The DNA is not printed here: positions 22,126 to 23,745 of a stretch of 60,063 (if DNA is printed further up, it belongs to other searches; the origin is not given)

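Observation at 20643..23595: STAND-like NTPase + coiled-coil 2-TM protein + HDOD protein: compact uncharacterised operon wedged between two sugar-metabolism units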

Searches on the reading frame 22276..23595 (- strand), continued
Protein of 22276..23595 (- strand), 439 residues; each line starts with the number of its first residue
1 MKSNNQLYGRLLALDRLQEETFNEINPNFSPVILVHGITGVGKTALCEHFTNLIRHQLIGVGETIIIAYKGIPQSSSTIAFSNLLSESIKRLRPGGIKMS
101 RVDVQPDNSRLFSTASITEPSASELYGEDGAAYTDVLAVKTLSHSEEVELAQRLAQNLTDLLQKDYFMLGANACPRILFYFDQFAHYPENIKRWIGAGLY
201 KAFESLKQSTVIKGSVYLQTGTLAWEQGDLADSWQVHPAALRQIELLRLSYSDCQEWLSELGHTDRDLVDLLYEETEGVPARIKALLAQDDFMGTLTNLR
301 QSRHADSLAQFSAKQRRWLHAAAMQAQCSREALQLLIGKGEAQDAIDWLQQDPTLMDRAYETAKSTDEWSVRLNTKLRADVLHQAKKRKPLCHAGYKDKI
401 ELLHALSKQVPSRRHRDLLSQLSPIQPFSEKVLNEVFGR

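Call 31: search_protein_families(library=pfam, proteins=[L017:7332-9776:+, L017:5171-6052:-, L017:6101-6547:-, L017:4700-5200:+, L017:14826-15347:+, L017:15350-17263:+, L017:17401-18885:+, L017:19151-20728:+, L013:80-2056:-, L017:3037-4449:-], max_evalue=0.001)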
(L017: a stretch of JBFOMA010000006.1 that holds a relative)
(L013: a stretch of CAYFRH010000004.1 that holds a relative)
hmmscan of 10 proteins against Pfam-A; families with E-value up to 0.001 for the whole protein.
L017:7332-9776:+ (814 aa): 1 family
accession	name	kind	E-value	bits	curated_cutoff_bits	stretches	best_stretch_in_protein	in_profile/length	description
PF00015.26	MCPsignal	-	3.2e-43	148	34.6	1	549-712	9-172/172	Methyl-accepting chemotaxis protein (MCP) signalling domain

L017:5171-6052:- (293 aa): 2 families
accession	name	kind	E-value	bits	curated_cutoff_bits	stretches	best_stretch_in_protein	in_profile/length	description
PF08668.18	HDOD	-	3e-45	154.6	22.9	1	13-213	1-196/196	HDOD domain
PF01966.28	HD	-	5.6e-05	23.8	22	1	109-204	2-79/116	HD domain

L017:6101-6547:- (148 aa): 1 family
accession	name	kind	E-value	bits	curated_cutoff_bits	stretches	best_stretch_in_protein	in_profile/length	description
PF00072.30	Response_reg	-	2.6e-17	63.4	30.2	1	3-124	1-110/111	Response regulator receiver domain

L017:4700-5200:+ (166 aa): 2 families
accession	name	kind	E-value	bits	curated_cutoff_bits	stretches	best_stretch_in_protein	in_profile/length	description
PF15890.11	Peptidase_Mx1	-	3.6e-05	23.7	25.6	1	96-146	154-197/240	Putative zinc-binding metallo-peptidase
PF15887.11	Peptidase_Mx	-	8.7e-05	22.5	27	0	117-142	139-164/236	Putative zinc-binding metallo-peptidase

L017:14826-15347:+ (173 aa): 1 family
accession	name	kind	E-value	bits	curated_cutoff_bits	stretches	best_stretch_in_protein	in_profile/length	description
PF03975.18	CheD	-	1.9e-24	86.4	25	1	57-163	1-108/108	CheD chemotactic sensory transduction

L017:15350-17263:+ (637 aa): 3 families
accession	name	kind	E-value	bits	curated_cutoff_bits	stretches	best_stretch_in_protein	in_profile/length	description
PF00733.27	Asn_synthase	-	1.1e-61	210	21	1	246-603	1-322/354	Asparagine synthase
PF13537.11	GATase_7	-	3.6e-40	137.2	25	1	48-166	1-122/123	Glutamine amidotransferase domain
PF13522.11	GATase_6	-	3e-37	128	27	1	33-160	1-129/130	Glutamine amidotransferase domain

L017:17401-18885:+ (494 aa): 8 families
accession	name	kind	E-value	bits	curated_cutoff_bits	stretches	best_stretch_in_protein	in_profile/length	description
PF00158.32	Sigma54_activat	-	1.1e-73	246.9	20.2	1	144-310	1-167/168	Sigma-54 interaction domain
PF25601.1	AAA_lid_14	-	1.1e-26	92.9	27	1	317-391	2-75/87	AAA+ ATPase lid domain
PF00072.30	Response_reg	-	8.3e-23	81.1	30.2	1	7-113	1-106/111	Response regulator receiver domain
PF14532.12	Sigma54_activ_2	-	3.9e-18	66.5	25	1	145-310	1-133/138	Sigma-54 interaction domain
PF02954.25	HTH_8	-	4.4e-11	42.8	22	1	439-480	1-42/42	Bacterial regulatory protein, Fis family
PF07728.20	AAA_5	-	2.7e-07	31.1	22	1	168-286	2-123/139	AAA domain (dynein-related subfamily)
PF07724.20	AAA_2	-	3.7e-06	27.5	27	1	166-296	4-135/166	AAA domain (Cdc48 subfamily)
PF00004.35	AAA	-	2.8e-05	25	21.2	1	169-294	2-116/131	ATPase family associated with various cellular activities (AAA)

L017:19151-20728:+ (525 aa): 6 families
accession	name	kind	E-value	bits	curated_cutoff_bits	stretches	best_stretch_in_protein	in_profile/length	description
PF13649.12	Methyltransf_25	-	3.9e-12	47.1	27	1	368-456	1-95/97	Methyltransferase domain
PF13489.12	Methyltransf_23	-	3.2e-11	43.7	27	1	352-464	11-119/164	Methyltransferase domain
PF08241.18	Methyltransf_11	-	3.9e-10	40.7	21.2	1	369-449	1-81/95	Methyltransferase domain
PF08242.18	Methyltransf_12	-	9.7e-10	39.5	30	1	369-453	1-90/98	Methyltransferase domain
PF13847.12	Methyltransf_31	-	2.3e-07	31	27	1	364-460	3-107/145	Methyltransferase domain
PF02353.26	CMAS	-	1.1e-05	25.4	27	1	360-441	58-140/273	Mycolic acid cyclopropane synthetase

L013:80-2056:- (658 aa): 8 families
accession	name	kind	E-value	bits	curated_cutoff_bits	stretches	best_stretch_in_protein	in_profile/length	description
PF02518.31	HATPase_c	-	2.4e-27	96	26.4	1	396-510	2-110/111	Histidine kinase-, DNA gyrase B-, and HSP90-like ATPase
PF00072.30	Response_reg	-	5.2e-24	85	30.2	1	539-653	1-110/111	Response regulator receiver domain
PF13426.13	PAS_9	-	3.1e-22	79.2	27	1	14-117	1-103/103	PAS domain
PF08447.18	PAS_3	-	4.9e-22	78.4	25.6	2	27-111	2-88/89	PAS fold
PF00512.31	HisKA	-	6.3e-20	71.4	26.9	1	284-347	2-65/66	His Kinase A (phospho-acceptor) domain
PF00989.32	PAS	-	2.2e-18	66.7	22.6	1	5-115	2-113/113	PAS fold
PF08448.16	PAS_4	-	2.2e-11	44.4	23.1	1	10-120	1-110/110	PAS fold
PF13188.13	PAS_8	-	1.2e-05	25.4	21.8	1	7-52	4-50/65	PAS domain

L017:3037-4449:- (470 aa): 2 families
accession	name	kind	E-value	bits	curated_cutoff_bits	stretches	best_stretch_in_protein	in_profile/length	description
PF00884.28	Sulfatase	-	6.4e-40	137.8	25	1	26-346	1-300/301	Sulfatase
PF16347.10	SGSH_C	-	1.1e-07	32.6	29.3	1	306-446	11-150/154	N-sulphoglucosamine sulphohydrolase, C-terminal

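Call 32: predict_structure(alignment_id=A1)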
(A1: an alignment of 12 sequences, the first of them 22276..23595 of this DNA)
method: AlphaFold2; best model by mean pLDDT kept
length: 439 residues; sequences in the alignment: 12
mean_pLDDT: 70.3   pTM: 0.67
mean pLDDT of the five models: 70.3, 65.9, 64.9, 63.4, 61.0
residues with pLDDT >= 90: 21; 70-90: 245; 50-70: 118; < 50: 55
segments of 3 or more residues with pLDDT < 50: 1-3, 94-139
pLDDT, mean of each block of 10 residues (from residue 1): 56 84 76 89 87 64 76 78 81 40 28 30 37 40 79 87 62 76 85 87 82 87 75 76 86 78 72 77 74 61 61 80 80 71 83 75 59 84 67 63 71 66 61 60
secondary structure, 60 per line:
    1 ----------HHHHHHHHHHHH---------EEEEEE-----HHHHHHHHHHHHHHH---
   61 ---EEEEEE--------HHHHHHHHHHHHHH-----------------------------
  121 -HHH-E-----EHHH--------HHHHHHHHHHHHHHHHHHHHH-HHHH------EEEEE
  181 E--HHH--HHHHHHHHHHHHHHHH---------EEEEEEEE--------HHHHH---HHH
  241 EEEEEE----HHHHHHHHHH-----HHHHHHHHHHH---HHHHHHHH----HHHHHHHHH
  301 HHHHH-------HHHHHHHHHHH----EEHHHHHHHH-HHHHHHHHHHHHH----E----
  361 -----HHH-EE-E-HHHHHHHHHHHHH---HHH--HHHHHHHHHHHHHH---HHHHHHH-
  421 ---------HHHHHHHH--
elements in order: H11-22 E32-37 H43-57 E64-69 H78-91 H144-164 H166-169 E176-181 H189-204 E214-221 H230-234 E241-246 H251-260 H266-276 H280-287 H292-305 H313-323 H330-337 H339-351 H375-387 H396-409 H413-419 H430-437

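Call 34: search_protein_representatives(alignment_id=A1)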
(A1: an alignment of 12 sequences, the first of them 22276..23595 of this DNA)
Query: 12 sequences, 436 profile positions. Proteins with E-value up to 0.001 (for the whole library): 342; up to 1e-10: 82; up to 1e-30: 28. The best 150 are listed.
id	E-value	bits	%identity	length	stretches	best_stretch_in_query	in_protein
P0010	9.3e-189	644.2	-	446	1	4-436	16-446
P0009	5.7e-179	611.9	-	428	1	12-434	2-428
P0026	7.9e-152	522.5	-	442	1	3-435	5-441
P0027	1.5e-115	403.0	-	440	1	5-435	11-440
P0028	2.2e-113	395.8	-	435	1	3-434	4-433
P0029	2.6e-112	392.2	-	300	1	59-353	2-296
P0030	4.7e-110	384.8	-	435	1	5-433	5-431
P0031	6.4e-106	371.2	-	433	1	4-435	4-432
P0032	4.5e-103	361.8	-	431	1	4-435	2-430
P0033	3.0e-100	352.5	-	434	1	3-433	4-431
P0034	2.1e-96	339.9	-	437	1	3-435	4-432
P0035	4.8e-89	315.6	-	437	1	4-435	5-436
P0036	5.9e-89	315.3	-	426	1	4-434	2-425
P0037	4.5e-84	299.2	-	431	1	3-433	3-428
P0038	3.9e-81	289.5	-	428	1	4-436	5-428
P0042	1.8e-67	244.5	-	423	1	4-431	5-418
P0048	6.6e-35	137.2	-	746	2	171-434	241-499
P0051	9.5e-32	126.8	-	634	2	177-434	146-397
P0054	1.5e-27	113.0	-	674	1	4-431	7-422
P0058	5.8e-25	104.4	-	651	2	146-434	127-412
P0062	3.6e-22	95.2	-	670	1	3-433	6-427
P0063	3.9e-21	91.8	-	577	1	3-433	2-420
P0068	4.2e-19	85.1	-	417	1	9-432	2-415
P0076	1.8e-17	79.8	-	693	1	10-434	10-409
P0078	4.1e-17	78.6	-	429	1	4-432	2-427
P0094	2.3e-13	66.2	-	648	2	144-431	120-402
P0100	7.0e-12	61.3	-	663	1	31-434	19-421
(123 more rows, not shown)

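Call 35: search_protein_families(library=pfam, proteins=[P0048, P0051, P0054, P0062, P0063, P0058, P0076, P0068, P0078, P0042], max_evalue=0.01)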
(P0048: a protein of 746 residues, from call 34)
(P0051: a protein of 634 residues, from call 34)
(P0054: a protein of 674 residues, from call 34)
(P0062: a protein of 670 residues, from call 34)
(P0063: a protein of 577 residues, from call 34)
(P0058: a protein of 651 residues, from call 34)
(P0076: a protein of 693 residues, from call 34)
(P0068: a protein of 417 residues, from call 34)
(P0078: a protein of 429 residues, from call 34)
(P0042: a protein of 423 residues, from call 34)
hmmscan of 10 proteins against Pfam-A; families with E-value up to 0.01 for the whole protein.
P0048 (746 aa): 8 families
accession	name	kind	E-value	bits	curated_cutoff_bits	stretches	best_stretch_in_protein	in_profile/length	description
PF00931.28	NB-ARC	-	3.2e-05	23.7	23.5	1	12-116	4-75/248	NB-ARC domain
PF13191.12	AAA_16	-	4.5e-05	24.4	32.6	1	6-89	2-80/167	AAA ATPase domain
PF24883.2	NPHP3_N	-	6.1e-05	23.7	24.8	1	20-95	12-87/164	Nephrocystin 3, N-terminal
PF10112.14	Halogen_Hydrol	-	0.0001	22.8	29.8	1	634-716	5-87/191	5-bromo-4-chloroindolyl phosphate hydrolysis protein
PF05729.18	NACHT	-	0.0013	19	26.7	0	33-65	3-35/167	NACHT domain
PF25199.1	nSTAND_NTPase5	-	0.0019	18.5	34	0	13-80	25-92/145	Novel STAND NTPase 5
PF25201.1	nSTAND6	-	0.0053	17.2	27.7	0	29-83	17-72/148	Novel STAND NTPase 6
PF07693.20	KAP_NTPase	-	0.0054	16.5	20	1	28-68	18-58/293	KAP family P-loop domain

P0051 (634 aa): 11 families
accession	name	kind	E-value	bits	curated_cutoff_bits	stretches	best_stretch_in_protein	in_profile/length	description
PF13191.12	AAA_16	-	5.6e-11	43.7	32.6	1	6-121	2-103/167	AAA ATPase domain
PF01637.24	ATPase_2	-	1.1e-10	42.2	33.2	1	6-248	1-222/225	ATPase domain predominantly from Archaea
PF13173.12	AAA_14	-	5.2e-05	23.7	27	0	32-85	4-57/129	AAA domain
PF13401.12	AAA_22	-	6.9e-05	23.6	27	1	31-163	6-102/130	AAA domain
PF12775.13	AAA_7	-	0.00043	20.3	25.8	1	32-94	35-98/181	P-loop containing dynein motor region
PF10211.14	Ax_dynein_light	-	0.00054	20.5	26.4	1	419-502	84-165/187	Axonemal dynein light chain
PF25199.1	nSTAND_NTPase5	-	0.0013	19.1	34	1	25-70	36-82/145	Novel STAND NTPase 5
PF00931.28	NB-ARC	-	0.0017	18.1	23.5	1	12-154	4-109/248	NB-ARC domain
PF20720.3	nSTAND3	-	0.0042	17.2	27.2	0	28-63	15-50/155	Novel STAND NTPase 3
PF05621.17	TniB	-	0.0049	16.8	22.4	0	24-58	29-63/189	Bacterial TniB protein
PF25201.1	nSTAND6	-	0.0057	17.1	27.7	0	20-87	8-75/148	Novel STAND NTPase 6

P0054 (674 aa): 2 families
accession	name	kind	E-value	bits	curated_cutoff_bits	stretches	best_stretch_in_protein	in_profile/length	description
PF13191.12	AAA_16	-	7.7e-08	33.4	32.6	1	10-105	2-102/167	AAA ATPase domain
PF20703.3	nSTAND1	-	0.0058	16.7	27.1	1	5-86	11-88/379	Novel STAND NTPase 1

P0062 (670 aa): 4 families
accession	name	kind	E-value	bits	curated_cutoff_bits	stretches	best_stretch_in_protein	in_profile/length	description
PF13191.12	AAA_16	-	9.9e-07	29.8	32.6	1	9-75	1-63/167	AAA ATPase domain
PF13401.12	AAA_22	-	0.00079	20.2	27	0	37-203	8-110/130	AAA domain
PF13555.12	AAA_29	-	0.0027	17.8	27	1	33-62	23-50/61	P-loop containing region of AAA domain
PF20703.3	nSTAND1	-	0.0044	17.1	27.1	1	8-60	14-59/379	Novel STAND NTPase 1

P0063 (577 aa): 0 families

P0058 (651 aa): 4 families
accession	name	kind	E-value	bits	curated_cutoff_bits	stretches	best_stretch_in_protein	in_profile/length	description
PF01637.24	ATPase_2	-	2.1e-06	28.1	33.2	1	7-264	2-222/225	ATPase domain predominantly from Archaea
PF05729.18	NACHT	-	0.00012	22.4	26.7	0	142-240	64-160/167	NACHT domain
PF13191.12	AAA_16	-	0.00071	20.5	32.6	1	9-53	5-49/167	AAA ATPase domain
PF00004.35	AAA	-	0.0029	18.5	21.2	0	34-52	3-21/131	ATPase family associated with various cellular activities (AAA)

P0076 (693 aa): 9 families
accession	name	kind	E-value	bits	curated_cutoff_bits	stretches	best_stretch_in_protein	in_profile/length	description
PF13191.12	AAA_16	-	2.1e-05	25.5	32.6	1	10-148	5-124/167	AAA ATPase domain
PF05729.18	NACHT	-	3.4e-05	24.2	26.7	1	32-240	2-162/167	NACHT domain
PF00931.28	NB-ARC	-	0.00017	21.4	23.5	1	11-77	2-68/248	NB-ARC domain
PF13401.12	AAA_22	-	0.00022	22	27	1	31-77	6-52/130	AAA domain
PF13173.12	AAA_14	-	0.00052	20.5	27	1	31-84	3-56/129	AAA domain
PF00004.35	AAA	-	0.0045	17.9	21.2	0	33-85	1-38/131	ATPase family associated with various cellular activities (AAA)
PF25199.1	nSTAND_NTPase5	-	0.0075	16.5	34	0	12-75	23-87/145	Novel STAND NTPase 5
PF20720.3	nSTAND3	-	0.0086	16.2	27.2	0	30-64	17-51/155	Novel STAND NTPase 3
PF13521.12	AAA_28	-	0.0099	16.5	27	0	33-53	2-22/164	AAA domain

P0068 (417 aa): 1 family
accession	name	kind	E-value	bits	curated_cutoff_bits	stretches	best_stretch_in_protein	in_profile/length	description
PF13191.12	AAA_16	-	5.9e-06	27.3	32.6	1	2-61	4-52/167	AAA ATPase domain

P0078 (429 aa): 1 family
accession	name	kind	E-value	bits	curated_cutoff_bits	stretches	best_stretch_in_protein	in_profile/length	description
PF13191.12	AAA_16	-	0.0016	19.4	32.6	1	5-93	2-85/167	AAA ATPase domain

P0042 (423 aa): 4 families
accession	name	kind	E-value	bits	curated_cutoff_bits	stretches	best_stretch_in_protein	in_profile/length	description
PF13191.12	AAA_16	-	2.7e-05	25.2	32.6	1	26-71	18-63/167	AAA ATPase domain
PF20720.3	nSTAND3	-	0.0089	16.2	27.2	0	33-59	18-44/155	Novel STAND NTPase 3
PF00005.33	ABC_tran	-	0.009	17.1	25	0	34-61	13-40/137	ABC transporter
PF20135.4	DUF6525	-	0.0099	16.1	23.5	0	285-308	15-38/78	Family of unknown function (DUF6525)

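Call 36: fold_search(model_id=the predicted structure, library=pdb)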
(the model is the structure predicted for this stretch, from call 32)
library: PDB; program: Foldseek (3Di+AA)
matches with E <= 10: 1268; with E <= 0.001: 99
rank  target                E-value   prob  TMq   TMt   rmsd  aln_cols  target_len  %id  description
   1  8jol_B                6.9e-08  1.00  0.37  0.33  12.8       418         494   14  cryo-EM structure of the CED-4/CED-3 holoenzyme (released 2023-06-28)
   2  7jpq_D                3.4e-07  1.00  0.33  0.35  15.5       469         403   13  ORC-O2-5: Human Origin Recognition Complex (ORC) with subunits 2,3,4,5 (released 2020-09-02)
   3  4m9s_B                4.2e-07  1.00  0.36  0.31  15.2       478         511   13  crystal structure of CED-4 bound CED-3 fragment (released 2013-10-23)
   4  8xuo_A                4.2e-07  1.00  0.31  0.19  20.6       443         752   14  Cryo-EM structure of tomato NRC2 dimer (released 2024-05-22)
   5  2qby_A                9.9e-07  1.00  0.35  0.41  14.1       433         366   11  Crystal structure of a heterodimer of Cdc6/Orc1 initiators bound to origin DNA (from S. solfataricus) (released 2007-09-11)
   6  8dgc_B                1.7e-06  1.00  0.37  0.10  14.8       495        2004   12  Avs3 bound to phage PhiV-1 terminase (released 2022-08-03)
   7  7jpo_D                1.7e-06  1.00  0.33  0.35  15.3       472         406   14  ORC-O1AAA: Human Origin Recognition Complex (ORC) with dynamic/unresolved ORC2 WH (released 2020-09-02)
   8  8s0e_A                2.0e-06  1.00  0.36  0.43  15.4       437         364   11  H. sapiens OCCM bound to double stranded DNA (released 2024-10-02)
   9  8dgc_A                2.3e-06  1.00  0.37  0.10  14.8       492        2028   12  Avs3 bound to phage PhiV-1 terminase (released 2022-08-03)
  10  7jgr_A                2.4e-06  1.00  0.35  0.38  16.0       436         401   11  Structure of Drosophila ORC bound to DNA (84 bp) and Cdc6 (released 2020-09-09)
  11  7xc2_A                2.8e-06  1.00  0.31  0.18  14.7       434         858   12  Cryo EM structure of oligomeric complex formed by wheat CNL Sr35 and the effector AvrSr35 of the wheat stem rust patho (released 2022-09-21)
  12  9gjp_D                3.1e-06  1.00  0.32  0.32  18.3       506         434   12  OCCM maturation intermediate stalled with an Arginine Finger mutation in Mcm5: Conformer 2 (released 2025-03-05)
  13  7jgr_G                4.6e-06  1.00  0.37  0.43  15.9       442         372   12  Structure of Drosophila ORC bound to DNA (84 bp) and Cdc6 (released 2020-09-09)
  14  9gjp_E                5.1e-06  1.00  0.34  0.35  17.4       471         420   10  OCCM maturation intermediate stalled with an Arginine Finger mutation in Mcm5: Conformer 2 (released 2025-03-05)
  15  7jps_A                5.4e-06  1.00  0.35  0.42  15.1       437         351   10  ORC-DNA: Human Origin Recognition Complex (ORC) with DNA bound in the core (released 2020-09-09)
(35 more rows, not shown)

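Call 40: find_encoding_contigs(protein=P0051, flank=8000, max_places=3)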
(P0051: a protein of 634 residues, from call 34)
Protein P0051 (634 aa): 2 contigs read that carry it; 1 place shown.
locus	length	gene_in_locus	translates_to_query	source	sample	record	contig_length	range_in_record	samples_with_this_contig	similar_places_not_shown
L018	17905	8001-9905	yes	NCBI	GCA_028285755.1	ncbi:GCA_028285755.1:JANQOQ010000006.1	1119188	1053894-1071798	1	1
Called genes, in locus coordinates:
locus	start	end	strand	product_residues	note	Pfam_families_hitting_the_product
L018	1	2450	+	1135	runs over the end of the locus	PF17757:UvrB_inter, PF02559:CarD_TRCF_RID, PF00270:DEAD, PF04851:ResIII, PF22590:Cas3-like_C_2 (faint), PF00271:Helicase_C, PF03461:TRCF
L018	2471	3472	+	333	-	PF13624:SurA_N_3, PF13145:Rotamase_2, PF13616:Rotamase_3, PF00639:Rotamase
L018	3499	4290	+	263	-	PF02592:Vut_1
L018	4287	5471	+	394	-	PF01702:TGT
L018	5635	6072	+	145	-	PF00583:Acetyltransf_1 (weak), PF13302:Acetyltransf_3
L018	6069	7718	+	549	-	-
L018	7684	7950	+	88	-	-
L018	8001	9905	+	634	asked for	PF01637:ATPase_2, PF13191:AAA_16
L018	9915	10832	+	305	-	PF08668:HDOD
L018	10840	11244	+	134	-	PF06094:GGACT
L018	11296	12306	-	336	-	PF03951:Gln-synt_N, PF00120:Gln-synt_C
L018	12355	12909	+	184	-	-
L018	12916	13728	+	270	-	PF00481:PP2C, PF07228:SpoIIE (faint), PF13672:PP2C_2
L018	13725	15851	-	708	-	PF08448:PAS_4, PF00512:HisKA, PF02518:HATPase_c, PF23198:PDE8A_N (faint), PF00072:Response_reg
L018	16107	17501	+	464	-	PF00350:Dynamin_N (faint), PF01926:MMR_HSR1, PF02421:FeoB_N, PF03193:RsgA_GTPase (faint), PF01926:MMR_HSR1, PF02421:FeoB_N (weak), PF00009:GTP_EFTU, PF14714:KH_dom-like, +1 more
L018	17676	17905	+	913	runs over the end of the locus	PF07715:Plug, PF00593:TonB_dep_Rec_b-barrel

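Call 42: find_encoding_contigs(protein=P0048, flank=8000, max_places=2)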
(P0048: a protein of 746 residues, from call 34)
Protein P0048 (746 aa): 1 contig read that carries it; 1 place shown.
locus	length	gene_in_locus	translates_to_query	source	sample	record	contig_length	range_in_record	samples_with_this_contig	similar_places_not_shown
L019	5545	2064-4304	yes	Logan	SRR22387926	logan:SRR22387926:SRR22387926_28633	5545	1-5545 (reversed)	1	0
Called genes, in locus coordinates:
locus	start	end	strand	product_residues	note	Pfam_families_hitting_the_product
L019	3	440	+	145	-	?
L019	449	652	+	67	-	-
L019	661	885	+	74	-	PF23858:DUF7220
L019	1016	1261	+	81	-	PF09720:Unstab_antitox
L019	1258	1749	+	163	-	-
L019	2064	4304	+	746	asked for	-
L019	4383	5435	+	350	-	-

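Call 43: find_encoding_contigs(protein=P0054, flank=8000, max_places=2)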
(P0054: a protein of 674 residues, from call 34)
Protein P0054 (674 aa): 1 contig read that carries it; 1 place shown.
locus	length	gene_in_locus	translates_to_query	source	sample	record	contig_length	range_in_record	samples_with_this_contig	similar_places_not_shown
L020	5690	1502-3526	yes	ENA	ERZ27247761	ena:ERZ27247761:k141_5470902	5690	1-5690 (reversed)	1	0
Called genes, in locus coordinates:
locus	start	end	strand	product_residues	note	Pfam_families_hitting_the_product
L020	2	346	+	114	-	?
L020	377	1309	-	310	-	PF00753:Lactamase_B (weak), PF13483:Lactamase_B_3, PF12706:Lactamase_B_2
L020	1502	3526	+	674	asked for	PF13191:AAA_16 (weak)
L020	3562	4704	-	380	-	-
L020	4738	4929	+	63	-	-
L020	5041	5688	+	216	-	?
